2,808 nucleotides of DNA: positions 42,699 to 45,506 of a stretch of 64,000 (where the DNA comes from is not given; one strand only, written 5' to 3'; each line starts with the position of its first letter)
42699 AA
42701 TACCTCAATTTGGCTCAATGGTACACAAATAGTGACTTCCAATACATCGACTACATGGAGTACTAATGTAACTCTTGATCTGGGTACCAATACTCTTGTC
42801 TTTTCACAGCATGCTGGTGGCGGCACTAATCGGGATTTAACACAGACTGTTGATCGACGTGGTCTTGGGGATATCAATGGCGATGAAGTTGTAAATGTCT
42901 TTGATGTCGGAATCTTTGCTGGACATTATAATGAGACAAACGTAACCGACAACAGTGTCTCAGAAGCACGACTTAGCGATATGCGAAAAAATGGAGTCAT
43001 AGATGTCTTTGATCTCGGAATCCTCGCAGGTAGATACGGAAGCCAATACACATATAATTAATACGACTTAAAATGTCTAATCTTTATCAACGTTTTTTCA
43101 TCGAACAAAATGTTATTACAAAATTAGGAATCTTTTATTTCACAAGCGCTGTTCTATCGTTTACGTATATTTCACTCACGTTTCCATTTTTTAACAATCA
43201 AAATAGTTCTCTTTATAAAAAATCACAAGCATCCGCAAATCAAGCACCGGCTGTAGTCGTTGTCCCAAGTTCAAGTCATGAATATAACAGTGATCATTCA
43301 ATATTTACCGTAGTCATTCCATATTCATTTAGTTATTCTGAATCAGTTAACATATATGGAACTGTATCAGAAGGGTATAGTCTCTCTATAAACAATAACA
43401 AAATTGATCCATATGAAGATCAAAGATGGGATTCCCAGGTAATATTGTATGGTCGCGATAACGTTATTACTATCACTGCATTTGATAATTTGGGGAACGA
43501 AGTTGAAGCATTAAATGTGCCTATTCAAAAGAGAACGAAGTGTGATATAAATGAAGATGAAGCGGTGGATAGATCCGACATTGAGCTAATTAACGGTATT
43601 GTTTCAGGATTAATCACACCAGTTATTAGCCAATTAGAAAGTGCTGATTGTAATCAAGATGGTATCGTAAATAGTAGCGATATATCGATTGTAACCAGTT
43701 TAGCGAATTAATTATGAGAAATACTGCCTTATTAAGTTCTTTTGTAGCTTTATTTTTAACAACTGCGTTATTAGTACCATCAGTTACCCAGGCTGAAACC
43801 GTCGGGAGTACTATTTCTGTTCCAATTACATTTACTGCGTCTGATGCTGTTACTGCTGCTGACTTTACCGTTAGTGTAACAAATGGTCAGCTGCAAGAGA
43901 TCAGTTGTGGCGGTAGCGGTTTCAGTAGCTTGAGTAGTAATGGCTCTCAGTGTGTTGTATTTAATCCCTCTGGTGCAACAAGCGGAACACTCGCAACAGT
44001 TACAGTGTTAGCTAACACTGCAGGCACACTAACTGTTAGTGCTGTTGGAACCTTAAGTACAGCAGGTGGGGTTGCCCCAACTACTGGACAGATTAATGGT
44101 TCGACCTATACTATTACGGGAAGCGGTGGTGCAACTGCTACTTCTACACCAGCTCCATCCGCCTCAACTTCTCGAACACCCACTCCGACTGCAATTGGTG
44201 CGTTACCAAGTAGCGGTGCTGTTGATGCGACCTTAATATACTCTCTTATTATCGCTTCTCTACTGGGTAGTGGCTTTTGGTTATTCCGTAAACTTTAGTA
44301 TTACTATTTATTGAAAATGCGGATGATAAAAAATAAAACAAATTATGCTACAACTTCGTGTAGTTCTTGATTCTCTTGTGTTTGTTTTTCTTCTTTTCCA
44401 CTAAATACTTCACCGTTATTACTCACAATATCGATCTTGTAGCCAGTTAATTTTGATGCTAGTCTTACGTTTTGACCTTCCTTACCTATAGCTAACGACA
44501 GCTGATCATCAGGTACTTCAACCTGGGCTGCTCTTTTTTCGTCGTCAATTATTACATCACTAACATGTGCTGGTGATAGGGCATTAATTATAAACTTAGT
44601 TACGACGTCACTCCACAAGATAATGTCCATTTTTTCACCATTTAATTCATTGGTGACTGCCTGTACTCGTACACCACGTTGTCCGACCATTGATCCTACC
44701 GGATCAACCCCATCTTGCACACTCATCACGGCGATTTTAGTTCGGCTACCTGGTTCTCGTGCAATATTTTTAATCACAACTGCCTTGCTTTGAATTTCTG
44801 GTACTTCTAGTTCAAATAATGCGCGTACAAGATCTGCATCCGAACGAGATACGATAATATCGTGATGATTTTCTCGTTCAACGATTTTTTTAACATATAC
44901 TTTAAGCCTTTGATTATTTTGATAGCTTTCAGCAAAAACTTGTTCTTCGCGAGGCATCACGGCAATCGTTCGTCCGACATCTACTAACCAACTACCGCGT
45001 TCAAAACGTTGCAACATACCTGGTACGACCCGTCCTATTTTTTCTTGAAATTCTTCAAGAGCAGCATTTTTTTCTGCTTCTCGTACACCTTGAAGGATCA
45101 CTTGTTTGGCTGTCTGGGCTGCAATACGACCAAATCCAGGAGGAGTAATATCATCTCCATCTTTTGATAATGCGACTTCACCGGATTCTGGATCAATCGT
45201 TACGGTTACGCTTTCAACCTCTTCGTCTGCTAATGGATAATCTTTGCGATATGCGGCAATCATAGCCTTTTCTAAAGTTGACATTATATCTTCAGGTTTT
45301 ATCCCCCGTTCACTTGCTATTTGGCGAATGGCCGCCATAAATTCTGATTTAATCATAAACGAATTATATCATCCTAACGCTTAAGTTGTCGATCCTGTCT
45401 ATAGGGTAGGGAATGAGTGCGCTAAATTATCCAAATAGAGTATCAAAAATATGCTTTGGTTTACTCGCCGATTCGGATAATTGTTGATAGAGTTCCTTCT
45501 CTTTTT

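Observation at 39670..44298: Six-gene locus of paralogous secreted proteins combining a shared two-Cys module, dockerins and sortase/TM anchors, with no catalytic domain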

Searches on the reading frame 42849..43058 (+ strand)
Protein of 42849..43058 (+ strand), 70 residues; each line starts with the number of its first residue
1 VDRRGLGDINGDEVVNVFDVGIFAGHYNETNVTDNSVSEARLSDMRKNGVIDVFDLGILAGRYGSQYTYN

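Call 53: find_homologous_proteins(query=A5, max_evalue=0.001)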
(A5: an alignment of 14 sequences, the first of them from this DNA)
Query A5 (14 sequences) (70 aa, profile of the alignment): 90 proteins with E <= 0.001 among 1347 candidates.
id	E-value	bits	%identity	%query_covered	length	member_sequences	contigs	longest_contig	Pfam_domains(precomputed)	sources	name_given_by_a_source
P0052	3.7e-16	76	40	90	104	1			PF00404.25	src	-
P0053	5.0e-13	66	36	83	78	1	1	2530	PF00404.25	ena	-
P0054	6.5e-11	59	41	84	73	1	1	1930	PF00404.25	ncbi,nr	ncbi:MAG TPA: dockerin type I domain-containing protein, partial [Candidatus Polarisedimenticolaceae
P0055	8.5e-11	59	33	90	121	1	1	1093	PF00404.25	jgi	jgi:hypothetical protein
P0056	8.8e-11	59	42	86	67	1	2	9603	PF00404.25,PF00036.39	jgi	jgi:hypothetical protein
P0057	1.9e-9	55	28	81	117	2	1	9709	PF00404.25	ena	-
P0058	2.0e-9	55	40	86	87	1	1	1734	-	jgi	jgi:hypothetical protein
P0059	2.3e-9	54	38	83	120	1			-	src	-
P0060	2.4e-9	54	38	83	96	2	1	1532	PF00404.25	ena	-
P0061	3.4e-9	54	37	84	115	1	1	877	PF00404.25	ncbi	-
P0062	3.9e-9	54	30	86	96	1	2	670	PF00404.25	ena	-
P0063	9.8e-9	52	25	93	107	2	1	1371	PF00404.25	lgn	-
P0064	5.4e-8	50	55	29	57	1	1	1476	PF00404.25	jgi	jgi:hypothetical protein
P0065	5.9e-8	50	40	83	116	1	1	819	PF07589.17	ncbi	-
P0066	7.7e-8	50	30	94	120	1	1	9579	PF00404.25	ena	-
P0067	1.5e-7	49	31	83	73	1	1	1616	PF00404.25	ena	-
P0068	3.5e-7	47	34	83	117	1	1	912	PF00404.25,PF17957.8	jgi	jgi:hypothetical protein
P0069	3.8e-7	47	34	83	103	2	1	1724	PF00404.25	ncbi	-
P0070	4.6e-7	47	34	93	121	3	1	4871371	PF00404.25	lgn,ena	-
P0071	5.0e-7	47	29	90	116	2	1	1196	PF00404.25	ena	-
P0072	5.1e-7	47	34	83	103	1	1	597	PF00404.25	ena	-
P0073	5.3e-7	47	29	93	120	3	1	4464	PF00404.25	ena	-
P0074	6.0e-7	47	25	91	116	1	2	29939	PF00404.25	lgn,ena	-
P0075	8.2e-7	46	35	77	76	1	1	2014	PF00404.25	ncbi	ncbi:MAG: dockerin type I domain-containing protein [Sciscionella sp.]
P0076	9.0e-7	46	37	39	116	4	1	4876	PF00404.25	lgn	-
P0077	1.2e-6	46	32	90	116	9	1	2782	PF00404.25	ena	-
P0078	1.2e-6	46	26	94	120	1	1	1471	PF00404.25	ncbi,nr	ncbi:hypothetical protein JT359_08430 [Candidatus Poribacteria bacterium]|nr:hypothetical protein [C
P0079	1.2e-6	46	37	53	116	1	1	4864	PF00404.25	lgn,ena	-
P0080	2.5e-6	45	33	81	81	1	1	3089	PF00404.25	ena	-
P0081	2.7e-6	45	37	39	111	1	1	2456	PF00404.25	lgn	-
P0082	2.7e-6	45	26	83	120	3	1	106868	PF00404.25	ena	-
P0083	2.7e-6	45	34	76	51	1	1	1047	PF00404.25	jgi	jgi:hypothetical protein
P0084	2.7e-6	45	29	83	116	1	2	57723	PF00404.25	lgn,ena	-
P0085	3.2e-6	44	29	90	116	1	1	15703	PF00404.25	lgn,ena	-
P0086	3.2e-6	44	31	83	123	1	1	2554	PF00404.25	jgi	jgi:hypothetical protein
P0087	3.5e-6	44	33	83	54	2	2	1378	PF00404.25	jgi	jgi:hypothetical protein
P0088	3.6e-6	44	32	86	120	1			PF00404.25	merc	-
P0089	3.7e-6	44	26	77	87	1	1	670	PF00404.25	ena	-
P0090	5.4e-6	44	39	70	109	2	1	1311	PF00404.25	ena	-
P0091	6.6e-6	43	31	91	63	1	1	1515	PF00404.25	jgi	jgi:trimeric autotransporter adhesin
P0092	6.9e-6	43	32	76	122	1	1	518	PF00404.25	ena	-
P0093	8.7e-6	43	30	81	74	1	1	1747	PF00404.25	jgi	jgi:hypothetical protein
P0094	1.0e-5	43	37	81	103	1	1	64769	PF00404.25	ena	-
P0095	1.2e-5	43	35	81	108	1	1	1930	PF00404.25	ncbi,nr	ncbi:MAG: dockerin type I domain-containing protein, partial [Candidatus Saccharibacteria bacterium]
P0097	1.4e-5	42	30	91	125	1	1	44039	PF00404.25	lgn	-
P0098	1.6e-5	42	38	87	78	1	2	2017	PF00404.25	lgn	-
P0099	1.6e-5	42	30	87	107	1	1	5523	PF00404.25,PF13833.13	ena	-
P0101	2.3e-5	42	35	86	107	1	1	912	PF00404.25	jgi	jgi:hypothetical protein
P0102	2.8e-5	41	35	89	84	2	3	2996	PF00404.25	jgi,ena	jgi:hypothetical protein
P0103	2.9e-5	41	37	74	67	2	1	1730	PF00404.25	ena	-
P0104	2.9e-5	41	38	87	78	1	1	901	PF00404.25,PF13517.13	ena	-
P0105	2.9e-5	41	27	71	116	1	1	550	PF00404.25,PF13202.13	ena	-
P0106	3.4e-5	41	32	90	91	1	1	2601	PF00404.25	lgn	-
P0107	3.8e-5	41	32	90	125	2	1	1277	PF00404.25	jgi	jgi:hypothetical protein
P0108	4.4e-5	41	42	44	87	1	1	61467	PF00404.25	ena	-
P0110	5.1e-5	41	38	83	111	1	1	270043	PF00404.25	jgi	jgi:hypothetical protein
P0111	5.5e-5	40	35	89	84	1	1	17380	PF00404.25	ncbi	-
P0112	5.6e-5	40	37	89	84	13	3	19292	PF00404.25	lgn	-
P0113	5.6e-5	40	33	81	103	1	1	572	PF00404.25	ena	-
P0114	7.1e-5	40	36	87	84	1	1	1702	PF00404.25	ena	-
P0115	8.8e-5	40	56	36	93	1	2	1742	PF00404.25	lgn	-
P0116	8.8e-5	40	32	90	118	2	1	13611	PF00404.25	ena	-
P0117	8.8e-5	40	28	91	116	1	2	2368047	PF00404.25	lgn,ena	-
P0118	8.9e-5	40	29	83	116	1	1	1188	PF00404.25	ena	-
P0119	9.5e-5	40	40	83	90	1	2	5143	PF00404.25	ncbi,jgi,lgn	jgi:hypothetical protein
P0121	1.1e-4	39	36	71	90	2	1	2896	PF00404.25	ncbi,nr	ncbi:MAG: dockerin type I repeat-containing protein, partial [Lachnospira sp.]|nr:dockerin type I re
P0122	1.2e-4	39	40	81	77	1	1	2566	PF00404.25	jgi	jgi:hypothetical protein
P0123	1.2e-4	39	34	89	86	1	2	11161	PF00404.25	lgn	-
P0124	1.2e-4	39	43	40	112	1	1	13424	PF00404.25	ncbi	-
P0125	1.5e-4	39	34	76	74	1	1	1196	PF00404.25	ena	-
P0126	2.0e-4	39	34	71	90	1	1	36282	PF13405.13,PF00404.25,PF13499.13,PF00036.39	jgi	jgi:hypothetical protein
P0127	2.1e-4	39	26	94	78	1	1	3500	PF00404.25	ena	-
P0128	2.3e-4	38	28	86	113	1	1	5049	PF00404.25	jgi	jgi:hypothetical protein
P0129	2.4e-4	38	29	84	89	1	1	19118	PF00404.25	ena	-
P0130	2.6e-4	38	34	80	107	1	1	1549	PF00404.25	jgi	jgi:hypothetical protein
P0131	3.6e-4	38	29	73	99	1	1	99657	PF00404.25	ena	-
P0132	3.8e-4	38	32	81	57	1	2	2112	PF00404.25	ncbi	ncbi:MAG: dockerin type I domain-containing protein, partial [Phycisphaerales bacterium]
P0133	4.2e-4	38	23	86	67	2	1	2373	PF00404.25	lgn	-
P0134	4.4e-4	38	31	84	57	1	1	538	PF00404.25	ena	-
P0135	4.7e-4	37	32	76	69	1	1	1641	PF00404.25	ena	-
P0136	5.1e-4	37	34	84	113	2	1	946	PF00404.25,PF00036.39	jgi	jgi:hypothetical protein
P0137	5.7e-4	37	38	71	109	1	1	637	PF00404.25,PF00036.39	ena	-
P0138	6.2e-4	37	32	86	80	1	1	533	PF00404.25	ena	-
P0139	6.6e-4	37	29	89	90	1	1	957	PF00404.25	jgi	jgi:endoglucanase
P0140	7.5e-4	37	23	86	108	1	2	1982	PF00404.25,PF13620.13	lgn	-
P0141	7.9e-4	37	56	36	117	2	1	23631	PF25174.2,PF00404.25,PF23381.2,PF00400.39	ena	-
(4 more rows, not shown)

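Call 85: find_related_loci(query=A8, collection=metagenome_contigs, flank=8000)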
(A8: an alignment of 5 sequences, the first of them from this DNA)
Query A8 (70 aa) in metagenome_contigs; peptide patterns used: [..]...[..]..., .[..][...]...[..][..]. (x = any residue, [..] = any of these).
600 stretches matched a pattern (row limit reached: there are more); 3 encode a relative of the query (tblastn E <= 1e-3); 3 distinct loci.
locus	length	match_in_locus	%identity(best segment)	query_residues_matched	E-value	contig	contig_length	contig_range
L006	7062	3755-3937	46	7-63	5e-12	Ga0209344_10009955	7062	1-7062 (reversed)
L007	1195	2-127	43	8-68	2e-11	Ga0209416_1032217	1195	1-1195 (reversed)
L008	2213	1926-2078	32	8-60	3e-6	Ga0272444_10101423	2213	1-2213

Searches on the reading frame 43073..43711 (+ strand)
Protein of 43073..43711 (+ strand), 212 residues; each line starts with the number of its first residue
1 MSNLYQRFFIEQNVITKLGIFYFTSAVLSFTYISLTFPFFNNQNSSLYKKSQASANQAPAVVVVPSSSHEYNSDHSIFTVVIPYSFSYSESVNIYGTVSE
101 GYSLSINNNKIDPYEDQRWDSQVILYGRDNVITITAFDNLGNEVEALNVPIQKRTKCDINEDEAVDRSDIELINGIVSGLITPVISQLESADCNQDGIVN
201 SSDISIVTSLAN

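Call 3: search_protein_families(library=pfam, proteins=[window:43073-43711:+], max_evalue=1)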
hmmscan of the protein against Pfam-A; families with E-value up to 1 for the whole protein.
window:43073-43711:+ (212 aa): 2 families
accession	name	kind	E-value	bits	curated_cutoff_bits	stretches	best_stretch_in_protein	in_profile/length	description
PF00404.24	Dockerin_1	-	6.9e-08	33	22.9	1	158-208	3-53/57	Dockerin type I domain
PF09136.16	Glucodextran_B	-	0.0047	17.3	27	1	89-146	16-75/83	Glucodextranase, domain B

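Call 4: search_protein_families(library=ncbifam, proteins=[window:43073-43711:+], max_evalue=1)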
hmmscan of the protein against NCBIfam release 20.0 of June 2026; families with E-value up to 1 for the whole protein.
window:43073-43711:+ (212 aa): 0 families

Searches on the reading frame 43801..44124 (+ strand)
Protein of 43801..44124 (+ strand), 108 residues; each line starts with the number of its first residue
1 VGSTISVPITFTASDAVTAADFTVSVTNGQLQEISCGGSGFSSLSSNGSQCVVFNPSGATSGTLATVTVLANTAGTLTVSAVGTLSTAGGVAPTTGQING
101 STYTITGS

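Call 38: search_solved_structures(query=A3, max_evalue=10, show_alignments=2)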
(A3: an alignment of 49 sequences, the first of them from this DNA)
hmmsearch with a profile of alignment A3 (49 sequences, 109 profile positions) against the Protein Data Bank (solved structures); distinct sequences matched with E-value up to 10: 5.
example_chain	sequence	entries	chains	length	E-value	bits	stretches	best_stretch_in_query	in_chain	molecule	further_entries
7jg1_A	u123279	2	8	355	0.21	14.8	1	49-72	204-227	Igh protein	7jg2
6bo6_A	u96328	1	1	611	0.64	13.2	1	4-43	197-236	Glycoside Hydrolase Family 2 candidate b-glucuronidase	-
6d4o_A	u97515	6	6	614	0.64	13.2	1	4-43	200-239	Beta-glucuronidase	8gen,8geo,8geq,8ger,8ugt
6bjq_A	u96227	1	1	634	0.68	13.1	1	4-43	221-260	Glycoside Hydrolase Family 2 candidate b-glucuronidase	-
6bjw_A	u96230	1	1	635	0.68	13.1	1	4-43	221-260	Glycoside Hydrolase Family 2 candidate b-glucuronidase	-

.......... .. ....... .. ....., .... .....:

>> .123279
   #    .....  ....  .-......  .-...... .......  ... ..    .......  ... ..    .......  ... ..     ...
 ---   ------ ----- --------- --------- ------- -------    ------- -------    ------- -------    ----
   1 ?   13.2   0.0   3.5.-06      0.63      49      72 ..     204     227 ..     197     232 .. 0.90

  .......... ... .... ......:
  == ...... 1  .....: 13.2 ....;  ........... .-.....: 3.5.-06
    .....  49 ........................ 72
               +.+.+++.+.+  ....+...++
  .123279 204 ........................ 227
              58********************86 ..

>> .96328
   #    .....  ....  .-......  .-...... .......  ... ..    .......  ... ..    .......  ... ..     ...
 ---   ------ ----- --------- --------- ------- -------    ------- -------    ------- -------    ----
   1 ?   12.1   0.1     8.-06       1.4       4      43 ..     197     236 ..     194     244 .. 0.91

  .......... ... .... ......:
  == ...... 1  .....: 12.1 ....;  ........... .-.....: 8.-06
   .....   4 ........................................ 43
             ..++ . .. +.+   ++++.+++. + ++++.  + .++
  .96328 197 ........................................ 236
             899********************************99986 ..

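Call 39: search_protein_families(library=pfam, alignment_id=A3, max_evalue=1)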
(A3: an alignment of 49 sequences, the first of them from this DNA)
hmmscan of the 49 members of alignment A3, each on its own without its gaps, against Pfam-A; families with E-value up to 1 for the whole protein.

A. member 1, seq(108 aa): 3 families
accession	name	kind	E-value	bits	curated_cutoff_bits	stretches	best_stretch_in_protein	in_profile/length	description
PF00963.24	Cohesin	-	0.0076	16.9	24.1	1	1-87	12-116/139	Cohesin domain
PF23619.1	Ig_VWA7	-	0.076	13.7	27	1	7-76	18-89/104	VWA7 Ig-like domain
PF12019.13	GspH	-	0.28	12.2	21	0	40-83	68-108/108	Type II transport protein GspH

B. families by the number of members that match (of 49 scanned): 22 families
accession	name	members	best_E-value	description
PF00963.24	Cohesin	8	3.3e-06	Cohesin domain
PF12019.13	GspH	7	0.0062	Type II transport protein GspH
PF19078.6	Big_12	1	0.0037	Bacterial Ig-like domain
PF00389.36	2-Hacid_dh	1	0.0079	D-isomer specific 2-hydroxyacid dehydrogenase, catalytic domain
PF13584.12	BatD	1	0.0082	BatD DUF11 like domain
PF11106.13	YjbE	1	0.012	Exopolysaccharide production protein YjbE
PF11160.13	Hva1_TUDOR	1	0.053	Hypervirulence associated proteins TUDOR domain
PF09898.14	DUF2125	1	0.055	Uncharacterized protein conserved in bacteria (DUF2125)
PF23619.1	Ig_VWA7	1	0.076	VWA7 Ig-like domain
PF24519.1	Ig-like_Pom152_1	1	0.078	Nucleoporin pom152-like, first immunoglobulin-like domain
PF11602.14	NTPase_P4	1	0.083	ATPase P4 of dsRNA bacteriophage phi-12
PF12812.13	PDZ_1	1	0.094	PDZ-like domain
PF00858.29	ASC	1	0.11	Amiloride-sensitive sodium channel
PF22429.2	HutF_N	1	0.12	Formimidoylglutamate deiminase HutF, N-terminal domain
PF17803.7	Cadherin_4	1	0.13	Bacterial cadherin-like domain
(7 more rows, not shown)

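Call 40: find_homologous_proteins(query=A3, max_evalue=0.001)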
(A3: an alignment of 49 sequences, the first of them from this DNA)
Query A3 (49 sequences) (108 aa, profile of the alignment): 7 proteins with E <= 0.001 among 1573 candidates.
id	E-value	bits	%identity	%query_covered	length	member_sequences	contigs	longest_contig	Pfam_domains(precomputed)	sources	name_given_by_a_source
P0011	2.5e-36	142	63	97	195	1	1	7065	-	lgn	-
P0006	6.1e-36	140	100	100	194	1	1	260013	-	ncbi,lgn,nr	ncbi:hypothetical protein HGA91_04695 [candidate division WWE3 bacterium]|nr:hypothetical protein [c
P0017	1.1e-34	136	63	100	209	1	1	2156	-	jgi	jgi:hypothetical protein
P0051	3.6e-34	135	84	97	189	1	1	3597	-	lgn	-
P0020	4.6e-33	131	59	97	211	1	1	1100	-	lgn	-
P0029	4.0e-26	109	27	85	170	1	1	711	-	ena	-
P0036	5.7e-20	89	29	89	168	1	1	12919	-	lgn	-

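Call 44: find_related_loci(query=A4, collection=genome_contigs, flank=10000)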
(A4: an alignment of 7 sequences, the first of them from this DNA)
Query A4 (108 aa) in genome_contigs; peptide patterns used: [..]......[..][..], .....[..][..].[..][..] (x = any residue, [..] = any of these).
129 stretches matched a pattern; 1 encode a relative of the query (tblastn E <= 1e-3); 1 distinct loci.
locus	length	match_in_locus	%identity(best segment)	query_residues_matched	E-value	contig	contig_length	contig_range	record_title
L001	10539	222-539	56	1-105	7e-26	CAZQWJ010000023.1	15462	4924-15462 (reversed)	MAG TPA_asm: uncultured Candidatus Saccharibacteria bacterium isolate SRP193661_co1_99 genome assembly, contig: NODE_391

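Call 82: find_related_loci(query=A4, collection=metagenome_contigs, flank=10000)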
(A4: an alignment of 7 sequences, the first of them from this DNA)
Query A4 (108 aa) in metagenome_contigs; peptide patterns used: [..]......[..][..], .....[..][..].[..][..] (x = any residue, [..] = any of these).
183 stretches matched a pattern, but none encodes a relative of the query by tblastn (E <= 1e-3).

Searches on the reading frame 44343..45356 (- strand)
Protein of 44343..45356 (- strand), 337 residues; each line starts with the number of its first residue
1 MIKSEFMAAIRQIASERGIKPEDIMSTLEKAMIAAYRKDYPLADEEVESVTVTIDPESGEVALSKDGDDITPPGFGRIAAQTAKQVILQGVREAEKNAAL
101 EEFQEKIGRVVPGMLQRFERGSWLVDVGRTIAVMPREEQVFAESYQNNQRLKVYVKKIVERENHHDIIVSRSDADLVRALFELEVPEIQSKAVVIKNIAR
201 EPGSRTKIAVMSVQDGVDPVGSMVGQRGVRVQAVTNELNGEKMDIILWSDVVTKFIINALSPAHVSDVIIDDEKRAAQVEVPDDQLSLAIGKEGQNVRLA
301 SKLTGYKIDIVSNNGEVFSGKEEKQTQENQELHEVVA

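Call 16: search_protein_families(library=pfam, proteins=[window:44343-45356:-], max_evalue=0.001)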
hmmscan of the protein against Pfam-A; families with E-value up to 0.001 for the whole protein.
window:44343-45356:- (337 aa): 5 families
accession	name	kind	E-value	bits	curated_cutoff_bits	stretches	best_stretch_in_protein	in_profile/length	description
PF13184.12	KH_5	-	5.4e-29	100.6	27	1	202-270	1-69/69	NusA-like KH domain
PF08529.16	NusA_N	-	1.6e-19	70.7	23.8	2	5-63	1-55/119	NusA N-terminal domain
PF23095.1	KH_NusA_C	-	1.8e-06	28.3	34.2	1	280-310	4-34/59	Transcription termination/antitermination protein NusA, KH domain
PF07650.23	KH_2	-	2e-05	24.8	22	1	258-312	8-62/78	KH domain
PF00013.35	KH_1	-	0.00011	22.3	21.5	0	278-316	3-42/66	KH domain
